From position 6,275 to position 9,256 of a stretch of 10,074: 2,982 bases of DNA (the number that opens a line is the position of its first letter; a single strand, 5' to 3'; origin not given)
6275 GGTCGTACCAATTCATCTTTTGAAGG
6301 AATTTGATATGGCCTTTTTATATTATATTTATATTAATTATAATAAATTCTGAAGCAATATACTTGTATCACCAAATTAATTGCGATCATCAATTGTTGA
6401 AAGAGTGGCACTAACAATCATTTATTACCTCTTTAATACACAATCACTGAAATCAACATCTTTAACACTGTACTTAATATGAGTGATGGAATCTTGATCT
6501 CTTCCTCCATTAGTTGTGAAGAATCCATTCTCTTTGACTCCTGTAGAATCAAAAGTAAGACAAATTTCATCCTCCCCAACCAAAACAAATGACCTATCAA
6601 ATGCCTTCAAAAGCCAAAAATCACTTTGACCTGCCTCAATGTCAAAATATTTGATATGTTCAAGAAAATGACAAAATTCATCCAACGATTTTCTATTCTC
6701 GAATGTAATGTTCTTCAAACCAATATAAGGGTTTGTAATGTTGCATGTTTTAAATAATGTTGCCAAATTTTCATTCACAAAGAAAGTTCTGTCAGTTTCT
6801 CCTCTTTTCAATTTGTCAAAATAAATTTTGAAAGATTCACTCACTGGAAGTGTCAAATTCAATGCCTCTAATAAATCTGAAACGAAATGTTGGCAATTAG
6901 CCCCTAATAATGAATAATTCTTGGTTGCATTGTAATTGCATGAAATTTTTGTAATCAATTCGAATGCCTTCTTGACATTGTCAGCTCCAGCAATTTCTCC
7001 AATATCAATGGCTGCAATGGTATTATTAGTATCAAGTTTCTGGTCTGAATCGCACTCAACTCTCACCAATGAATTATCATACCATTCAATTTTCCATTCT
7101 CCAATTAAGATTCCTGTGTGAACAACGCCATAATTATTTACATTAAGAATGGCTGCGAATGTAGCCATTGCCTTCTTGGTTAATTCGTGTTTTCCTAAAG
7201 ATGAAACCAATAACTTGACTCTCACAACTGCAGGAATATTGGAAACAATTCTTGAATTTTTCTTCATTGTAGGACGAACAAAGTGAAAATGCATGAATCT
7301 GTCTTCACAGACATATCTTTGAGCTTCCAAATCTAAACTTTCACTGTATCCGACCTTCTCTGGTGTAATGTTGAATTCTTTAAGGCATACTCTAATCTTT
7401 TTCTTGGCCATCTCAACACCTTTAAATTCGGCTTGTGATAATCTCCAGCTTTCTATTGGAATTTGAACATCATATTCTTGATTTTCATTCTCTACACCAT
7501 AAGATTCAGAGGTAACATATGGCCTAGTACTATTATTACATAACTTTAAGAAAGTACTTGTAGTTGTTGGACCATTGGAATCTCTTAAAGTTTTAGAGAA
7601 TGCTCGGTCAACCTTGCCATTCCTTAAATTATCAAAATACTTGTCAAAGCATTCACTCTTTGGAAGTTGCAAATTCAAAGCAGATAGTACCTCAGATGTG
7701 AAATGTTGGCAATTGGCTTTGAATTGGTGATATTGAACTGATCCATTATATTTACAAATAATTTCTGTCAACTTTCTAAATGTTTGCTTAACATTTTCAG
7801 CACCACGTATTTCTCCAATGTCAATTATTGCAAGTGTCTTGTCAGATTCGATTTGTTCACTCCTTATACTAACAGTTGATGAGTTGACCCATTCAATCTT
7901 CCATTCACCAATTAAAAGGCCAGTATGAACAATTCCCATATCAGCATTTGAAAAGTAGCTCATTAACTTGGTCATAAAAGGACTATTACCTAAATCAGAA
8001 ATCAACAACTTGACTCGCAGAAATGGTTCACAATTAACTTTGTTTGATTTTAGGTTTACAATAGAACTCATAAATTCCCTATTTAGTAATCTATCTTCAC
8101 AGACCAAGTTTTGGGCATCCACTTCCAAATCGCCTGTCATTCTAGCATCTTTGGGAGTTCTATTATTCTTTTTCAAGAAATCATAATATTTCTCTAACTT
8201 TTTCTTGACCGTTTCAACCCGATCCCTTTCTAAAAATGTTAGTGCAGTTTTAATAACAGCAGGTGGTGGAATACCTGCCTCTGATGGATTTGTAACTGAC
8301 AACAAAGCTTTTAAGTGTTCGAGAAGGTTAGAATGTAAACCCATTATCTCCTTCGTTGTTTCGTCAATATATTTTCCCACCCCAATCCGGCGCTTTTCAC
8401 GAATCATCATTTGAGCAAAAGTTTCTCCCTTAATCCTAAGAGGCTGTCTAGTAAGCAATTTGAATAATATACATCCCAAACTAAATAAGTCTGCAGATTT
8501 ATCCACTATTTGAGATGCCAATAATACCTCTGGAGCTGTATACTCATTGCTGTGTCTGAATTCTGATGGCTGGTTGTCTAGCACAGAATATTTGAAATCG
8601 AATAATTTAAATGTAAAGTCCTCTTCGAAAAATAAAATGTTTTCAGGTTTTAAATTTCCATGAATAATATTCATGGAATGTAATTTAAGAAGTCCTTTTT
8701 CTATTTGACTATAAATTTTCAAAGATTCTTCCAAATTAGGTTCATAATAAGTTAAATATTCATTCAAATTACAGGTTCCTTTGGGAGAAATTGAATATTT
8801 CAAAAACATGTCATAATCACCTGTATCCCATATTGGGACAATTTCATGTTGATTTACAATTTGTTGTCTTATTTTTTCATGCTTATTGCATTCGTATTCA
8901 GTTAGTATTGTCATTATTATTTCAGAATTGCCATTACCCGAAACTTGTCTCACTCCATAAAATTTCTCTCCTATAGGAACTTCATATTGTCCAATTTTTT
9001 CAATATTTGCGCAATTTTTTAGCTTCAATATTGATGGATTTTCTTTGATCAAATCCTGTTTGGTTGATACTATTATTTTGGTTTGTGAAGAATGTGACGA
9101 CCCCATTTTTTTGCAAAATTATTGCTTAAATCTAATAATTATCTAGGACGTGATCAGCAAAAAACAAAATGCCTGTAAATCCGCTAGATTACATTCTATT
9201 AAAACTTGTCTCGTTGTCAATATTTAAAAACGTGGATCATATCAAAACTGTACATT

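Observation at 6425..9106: Unrecognised fusion: myristoylated pseudokinase plus two tandem PPPDE/DeSI-like thiol-peptidase domains in one 893-aa protein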

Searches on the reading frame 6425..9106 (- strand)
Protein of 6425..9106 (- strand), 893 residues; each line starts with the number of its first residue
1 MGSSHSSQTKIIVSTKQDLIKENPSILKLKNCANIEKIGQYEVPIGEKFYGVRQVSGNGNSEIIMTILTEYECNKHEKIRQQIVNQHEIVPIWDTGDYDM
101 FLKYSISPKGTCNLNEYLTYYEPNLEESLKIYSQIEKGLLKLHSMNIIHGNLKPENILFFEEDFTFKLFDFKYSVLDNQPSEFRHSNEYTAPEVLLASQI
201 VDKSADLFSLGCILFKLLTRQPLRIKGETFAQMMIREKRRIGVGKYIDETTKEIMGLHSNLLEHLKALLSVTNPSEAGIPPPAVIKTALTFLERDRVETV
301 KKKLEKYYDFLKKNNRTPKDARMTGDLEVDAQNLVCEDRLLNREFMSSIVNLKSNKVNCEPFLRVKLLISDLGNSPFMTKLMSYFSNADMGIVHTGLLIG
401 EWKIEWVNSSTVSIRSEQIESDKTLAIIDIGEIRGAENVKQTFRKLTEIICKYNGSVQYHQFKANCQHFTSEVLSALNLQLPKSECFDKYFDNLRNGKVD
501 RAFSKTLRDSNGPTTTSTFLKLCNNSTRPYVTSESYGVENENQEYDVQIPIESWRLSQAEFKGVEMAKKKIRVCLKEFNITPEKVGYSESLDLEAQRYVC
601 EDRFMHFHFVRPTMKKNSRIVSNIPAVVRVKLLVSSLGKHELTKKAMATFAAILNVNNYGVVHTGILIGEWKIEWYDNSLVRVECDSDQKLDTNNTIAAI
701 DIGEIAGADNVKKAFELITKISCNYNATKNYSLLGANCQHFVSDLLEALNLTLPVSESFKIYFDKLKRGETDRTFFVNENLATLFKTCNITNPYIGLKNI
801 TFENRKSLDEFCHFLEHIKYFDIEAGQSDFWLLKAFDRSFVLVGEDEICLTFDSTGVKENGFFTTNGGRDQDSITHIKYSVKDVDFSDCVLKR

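Call 3: search_protein_families(library=pfam, proteins=[window:6425-9106:-], max_evalue=1)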
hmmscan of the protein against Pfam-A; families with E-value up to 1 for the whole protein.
window:6425-9106:- (893 aa): 9 families
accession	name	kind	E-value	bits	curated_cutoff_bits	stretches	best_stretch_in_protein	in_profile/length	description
PF00069.31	Pkinase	-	3.5e-22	79.5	31.7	1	66-268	44-243/263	Protein kinase domain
PF05903.20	Peptidase_C97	-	4e-11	43.4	29.2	2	389-477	30-121/151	PPPDE putative peptidase domain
PF07714.23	PK_Tyr_Ser-Thr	-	4.8e-09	36.3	23.1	1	113-255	87-237/258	Protein tyrosine and serine/threonine kinase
PF04970.19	LRAT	-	5.4e-05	23.9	24.3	2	713-745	82-114/120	Lecithin retinol acyltransferase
PF05608.18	RTE1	-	0.05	14.1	29.4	0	719-751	99-130/149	RTE1-like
PF06293.20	Kdo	-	0.06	13.2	21.3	1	113-177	104-172/207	Lipopolysaccharide kinase (Kdo/WaaP) family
PF25149.1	DUF7825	-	0.099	12.6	27.4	1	284-320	196-232/256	Domain of unknown function (DUF7825)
PF13387.12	Lnb_N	-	0.45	10.5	22.2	0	709-756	111-158/175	Lnb N-terminal periplasmic domain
PF13419.12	HAD_2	-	0.75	10.3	23.8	0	82-147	30-96/178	Haloacid dehalogenase-like hydrolase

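Call 5: find_homologous_proteins(query=window:6425-9106:-, max_evalue=0.001)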
Query window:6425-9106:- (893 aa): 20 proteins with E <= 0.001 among 8000 candidates.
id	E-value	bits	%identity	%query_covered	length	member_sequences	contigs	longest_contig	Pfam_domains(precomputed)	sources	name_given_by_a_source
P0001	0.0e+0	2036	100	100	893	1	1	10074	PF07714.24,PF00069.32,PF05903.21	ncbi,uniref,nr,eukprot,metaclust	ncbi:predicted protein [Naegleria gruberi]|uniref:Predicted protein n=1 Tax=Naegleria gruberi TaxID=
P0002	5.4e-127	444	78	28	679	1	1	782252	PF00168.37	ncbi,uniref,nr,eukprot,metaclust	ncbi:predicted protein [Naegleria gruberi]|uniref:Predicted protein n=1 Tax=Naegleria gruberi TaxID=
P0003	7.2e-48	182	33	39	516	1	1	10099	-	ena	-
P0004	4.9e-20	90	32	16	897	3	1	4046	PF06293.21,PF07714.24,PF00069.32,PF14531.13,PF17667.8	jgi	-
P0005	2.4e-19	88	30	15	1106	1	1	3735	PF06293.21,PF07714.24,PF00069.32,PF14531.13,PF17667.8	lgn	-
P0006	3.5e-11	61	35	15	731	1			PF06293.21,PF07714.24,PF00069.32,PF00433.30,PF03109.23,PF14531.13,PF17667.8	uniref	uniref:Ribosomal protein S6 kinase n=1 Tax=Sinocyclocheilus anshuiensis TaxID=1608454 RepID=A0A671LV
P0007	2.5e-9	54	32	15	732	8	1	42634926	PF06293.21,PF07714.24,PF00069.32,PF03109.23,PF14531.13,PF17667.8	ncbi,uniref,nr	ncbi:ribosomal protein S6 kinase 2 beta-like [Mytilus californianus]|uniref:ribosomal protein S6 kin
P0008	5.7e-9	53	31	16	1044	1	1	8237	PF07714.24,PF00069.32,PF03109.23,PF17667.8,PF12849.13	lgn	-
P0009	1.7e-8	52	44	11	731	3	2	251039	PF07714.24,PF00069.32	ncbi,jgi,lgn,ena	-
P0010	3.4e-8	51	32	12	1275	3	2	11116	PF07714.24,PF00069.32,PF03109.23,PF08378.18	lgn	-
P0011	1.4e-7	49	28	15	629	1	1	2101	PF07714.24,PF00069.32,PF10140.16,PF17667.8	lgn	-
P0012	1.5e-5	42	40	11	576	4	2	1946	PF07714.24,PF00069.32,PF14531.13,PF14593.13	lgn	-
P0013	2.9e-5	41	30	12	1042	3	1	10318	PF07714.24,PF00069.32,PF14531.13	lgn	-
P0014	4.4e-5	40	34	11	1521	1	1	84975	PF07714.24,PF00069.32,PF03109.23,PF26340.1,PF08378.18,PF01636.30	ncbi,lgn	-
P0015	6.9e-5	40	40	12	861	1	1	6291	PF25063.1,PF13431.13,PF23914.2,PF13414.13,PF13176.13,PF13428.13,PF25064.2,PF13374.13,PF14559.13,PF07714.24,PF00069.32,PF13371.13,PF00515.35,PF03109.23,PF13424.13,PF04052.19,PF21033.5,PF13432.13,PF13181.13,PF07719.24,PF01636.30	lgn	-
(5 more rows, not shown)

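Call 10: search_protein_families(library=pfam, proteins=[P0002, P0003], max_evalue=1)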
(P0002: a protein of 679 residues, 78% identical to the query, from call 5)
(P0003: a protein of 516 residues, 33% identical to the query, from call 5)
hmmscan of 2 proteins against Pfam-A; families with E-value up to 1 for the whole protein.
P0002 (679 aa): 3 families
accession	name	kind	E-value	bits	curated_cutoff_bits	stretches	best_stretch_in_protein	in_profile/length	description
PF00168.36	C2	-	1.1e-13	51.7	22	1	469-565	3-89/104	C2 domain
PF05903.20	Peptidase_C97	-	2.8e-05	24.4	29.2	1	275-390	3-121/151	PPPDE putative peptidase domain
PF04970.19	LRAT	-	0.1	13.4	24.3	1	323-386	54-114/120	Lecithin retinol acyltransferase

P0003 (516 aa): 3 families
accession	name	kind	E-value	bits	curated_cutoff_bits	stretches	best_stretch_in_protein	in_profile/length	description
PF04970.19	LRAT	-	0.0059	17.3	24.3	1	316-360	72-116/120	Lecithin retinol acyltransferase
PF05903.20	Peptidase_C97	-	0.02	15.2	29.2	1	320-362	83-121/151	PPPDE putative peptidase domain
PF05383.23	La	-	0.053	13.8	37.1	1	219-250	12-39/59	La domain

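Call 18: find_encoding_contigs(protein=P0002, flank=6000, max_places=4)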
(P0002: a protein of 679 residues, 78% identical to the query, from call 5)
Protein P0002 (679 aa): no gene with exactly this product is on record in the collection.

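Call 42: search_protein_families(library=pfam, alignment_id=A4, max_evalue=0.001)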
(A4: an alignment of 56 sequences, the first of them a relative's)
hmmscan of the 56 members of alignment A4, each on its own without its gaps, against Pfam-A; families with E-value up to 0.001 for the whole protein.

A. member 1, P0001 (893 aa): 4 families
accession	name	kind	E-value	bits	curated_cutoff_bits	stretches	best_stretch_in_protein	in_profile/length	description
PF00069.31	Pkinase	-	3.5e-22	79.5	31.7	1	66-268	44-243/263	Protein kinase domain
PF05903.20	Peptidase_C97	-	4e-11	43.4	29.2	2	389-477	30-121/151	PPPDE putative peptidase domain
PF07714.23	PK_Tyr_Ser-Thr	-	4.8e-09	36.3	23.1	1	113-255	87-237/258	Protein tyrosine and serine/threonine kinase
PF04970.19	LRAT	-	5.4e-05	23.9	24.3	0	713-745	82-114/120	Lecithin retinol acyltransferase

B. families by the number of members that match (of 56 scanned): 17 families
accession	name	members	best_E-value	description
PF07647.24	SAM_2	14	8.6e-17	SAM domain (Sterile alpha motif)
PF00536.37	SAM_1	13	4.5e-12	SAM domain (Sterile alpha motif)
PF00169.35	PH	5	5.8e-20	PH domain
PF05903.20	Peptidase_C97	5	4e-11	PPPDE putative peptidase domain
PF00787.29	PX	3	2.5e-12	PX domain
PF15413.13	PH_11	3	1.3e-10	Pleckstrin homology domain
PF00069.31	Pkinase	2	3.5e-22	Protein kinase domain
PF00168.36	C2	2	1.6e-18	C2 domain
PF15409.12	PH_8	2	1.2e-09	Pleckstrin homology domain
PF07714.23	PK_Tyr_Ser-Thr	2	4.8e-09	Protein tyrosine and serine/threonine kinase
PF20399.4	PH_20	2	1.2e-05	PH domain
PF02198.23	SAM_PNT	2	0.00013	Sterile alpha motif (SAM)/Pointed domain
PF05203.21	Hom_end_hint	1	2e-30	Hom_end-associated Hint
PF05204.19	Hom_end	1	4.8e-18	Homing endonuclease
PF04970.19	LRAT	1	5.4e-05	Lecithin retinol acyltransferase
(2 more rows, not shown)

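Call 59: search_solved_structures(query=A3, max_evalue=10, show_alignments=2)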
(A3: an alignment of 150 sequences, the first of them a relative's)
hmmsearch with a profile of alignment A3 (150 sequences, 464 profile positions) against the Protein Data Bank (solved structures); distinct sequences matched with E-value up to 10: 2.
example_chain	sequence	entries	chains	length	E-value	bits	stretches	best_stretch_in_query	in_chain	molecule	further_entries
7whm_A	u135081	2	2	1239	0.24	13.5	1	261-313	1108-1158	PPPDE domain-containing protein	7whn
7mqa_NS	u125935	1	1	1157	3.7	9.5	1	79-174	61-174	Probable ATP-dependent RNA helicase DHX37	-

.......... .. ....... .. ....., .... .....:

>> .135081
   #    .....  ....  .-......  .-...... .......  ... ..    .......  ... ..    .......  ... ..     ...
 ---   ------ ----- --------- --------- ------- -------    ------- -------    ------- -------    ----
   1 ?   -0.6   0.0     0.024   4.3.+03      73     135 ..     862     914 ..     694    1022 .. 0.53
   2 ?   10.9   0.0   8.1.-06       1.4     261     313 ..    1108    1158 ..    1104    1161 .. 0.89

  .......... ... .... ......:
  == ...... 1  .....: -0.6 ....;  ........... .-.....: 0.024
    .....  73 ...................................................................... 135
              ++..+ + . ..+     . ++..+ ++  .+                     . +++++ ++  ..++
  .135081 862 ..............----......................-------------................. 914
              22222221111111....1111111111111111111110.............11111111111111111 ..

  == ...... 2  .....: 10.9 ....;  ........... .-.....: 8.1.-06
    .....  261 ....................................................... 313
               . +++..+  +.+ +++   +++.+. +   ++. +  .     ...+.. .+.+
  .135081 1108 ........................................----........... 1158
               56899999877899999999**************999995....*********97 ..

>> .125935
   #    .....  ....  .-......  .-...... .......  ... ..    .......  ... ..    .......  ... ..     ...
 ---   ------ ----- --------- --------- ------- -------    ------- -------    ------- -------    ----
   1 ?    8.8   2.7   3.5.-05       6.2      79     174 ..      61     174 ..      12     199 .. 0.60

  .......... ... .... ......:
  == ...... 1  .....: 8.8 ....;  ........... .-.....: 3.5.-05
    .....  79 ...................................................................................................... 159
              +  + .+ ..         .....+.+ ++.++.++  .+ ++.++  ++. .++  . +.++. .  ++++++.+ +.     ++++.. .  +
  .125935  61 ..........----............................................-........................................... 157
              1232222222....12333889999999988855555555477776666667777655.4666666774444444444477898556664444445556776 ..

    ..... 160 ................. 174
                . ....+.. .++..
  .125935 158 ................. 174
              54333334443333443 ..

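Call 61: list_cluster_members(proteins=[P0001, P0002, P0025, P0021, P0026, P0009, P0089])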
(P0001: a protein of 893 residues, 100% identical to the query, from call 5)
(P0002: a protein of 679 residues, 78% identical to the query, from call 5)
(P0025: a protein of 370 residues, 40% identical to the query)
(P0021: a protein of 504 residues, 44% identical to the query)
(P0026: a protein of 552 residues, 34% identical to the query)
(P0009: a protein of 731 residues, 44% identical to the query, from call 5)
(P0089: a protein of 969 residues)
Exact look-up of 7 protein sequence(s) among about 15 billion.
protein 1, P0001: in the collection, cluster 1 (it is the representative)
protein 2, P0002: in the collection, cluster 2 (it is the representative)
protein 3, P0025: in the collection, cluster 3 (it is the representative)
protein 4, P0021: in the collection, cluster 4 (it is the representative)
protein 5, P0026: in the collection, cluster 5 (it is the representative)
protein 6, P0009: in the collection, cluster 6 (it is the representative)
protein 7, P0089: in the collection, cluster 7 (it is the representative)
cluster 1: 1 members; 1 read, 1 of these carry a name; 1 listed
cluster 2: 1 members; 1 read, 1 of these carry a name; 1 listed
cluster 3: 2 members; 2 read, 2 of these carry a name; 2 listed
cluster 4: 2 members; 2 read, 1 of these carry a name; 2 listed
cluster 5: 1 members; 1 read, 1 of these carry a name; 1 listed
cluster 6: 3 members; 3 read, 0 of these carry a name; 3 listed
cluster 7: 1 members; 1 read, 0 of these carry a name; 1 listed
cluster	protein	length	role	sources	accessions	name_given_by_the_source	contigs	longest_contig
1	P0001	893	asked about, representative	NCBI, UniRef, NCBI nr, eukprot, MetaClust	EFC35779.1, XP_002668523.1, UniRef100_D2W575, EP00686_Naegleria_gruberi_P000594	predicted protein [Naegleria gruberi] | Predicted protein n=1 Tax=Naegleria gruberi TaxID=5762 RepID=D2W575_NAEGR | uncharacterized protein NAEGRDRAFT_54750 [Naegleria gruberi]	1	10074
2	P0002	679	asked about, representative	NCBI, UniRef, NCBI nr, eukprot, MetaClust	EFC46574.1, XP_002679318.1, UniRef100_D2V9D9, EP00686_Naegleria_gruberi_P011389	predicted protein [Naegleria gruberi] | Predicted protein n=1 Tax=Naegleria gruberi TaxID=5762 RepID=D2V9D9_NAEGR | uncharacterized protein NAEGRDRAFT_47674 [Naegleria gruberi]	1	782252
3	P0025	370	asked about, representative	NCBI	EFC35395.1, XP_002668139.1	predicted protein, partial [Naegleria gruberi]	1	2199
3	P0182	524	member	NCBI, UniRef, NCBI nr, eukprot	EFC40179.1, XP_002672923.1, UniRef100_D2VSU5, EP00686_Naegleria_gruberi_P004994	predicted protein [Naegleria gruberi] | Predicted protein n=1 Tax=Naegleria gruberi TaxID=5762 RepID=D2VSU5_NAEGR | uncharacterized protein NAEGRDRAFT_72064 [Naegleria gruberi]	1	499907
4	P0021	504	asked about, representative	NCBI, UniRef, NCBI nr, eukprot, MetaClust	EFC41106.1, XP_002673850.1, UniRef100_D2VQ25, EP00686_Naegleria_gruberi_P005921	predicted protein [Naegleria gruberi] | Predicted protein n=1 Tax=Naegleria gruberi TaxID=5762 RepID=D2VQ25_NAEGR | uncharacterized protein NAEGRDRAFT_51403 [Naegleria gruberi]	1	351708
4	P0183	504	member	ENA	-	-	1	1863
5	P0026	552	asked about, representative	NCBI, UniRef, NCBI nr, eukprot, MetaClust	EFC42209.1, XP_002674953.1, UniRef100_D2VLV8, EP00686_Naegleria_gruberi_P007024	predicted protein [Naegleria gruberi] | Predicted protein n=1 Tax=Naegleria gruberi TaxID=5762 RepID=D2VLV8_NAEGR | uncharacterized protein NAEGRDRAFT_50635 [Naegleria gruberi]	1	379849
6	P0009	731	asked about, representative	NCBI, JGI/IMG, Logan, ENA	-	-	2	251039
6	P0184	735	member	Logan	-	-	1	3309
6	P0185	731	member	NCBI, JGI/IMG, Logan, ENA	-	-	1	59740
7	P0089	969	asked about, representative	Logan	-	-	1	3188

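Call 63: find_encoding_contigs(protein=P0182, flank=4000, max_places=3)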
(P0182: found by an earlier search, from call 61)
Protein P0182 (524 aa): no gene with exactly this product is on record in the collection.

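Call 74: find_encoding_contigs(protein=P0003, flank=6000, max_places=3)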
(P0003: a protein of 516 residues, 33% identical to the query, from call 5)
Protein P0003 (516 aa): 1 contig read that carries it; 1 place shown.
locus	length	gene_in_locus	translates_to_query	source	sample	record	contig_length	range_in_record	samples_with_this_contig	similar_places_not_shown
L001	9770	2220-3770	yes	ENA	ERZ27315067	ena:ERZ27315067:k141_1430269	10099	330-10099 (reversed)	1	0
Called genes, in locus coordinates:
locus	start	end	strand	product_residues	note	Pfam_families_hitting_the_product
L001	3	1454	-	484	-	?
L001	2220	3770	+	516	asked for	-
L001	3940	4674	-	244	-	-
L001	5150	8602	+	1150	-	-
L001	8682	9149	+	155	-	-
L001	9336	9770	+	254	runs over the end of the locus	?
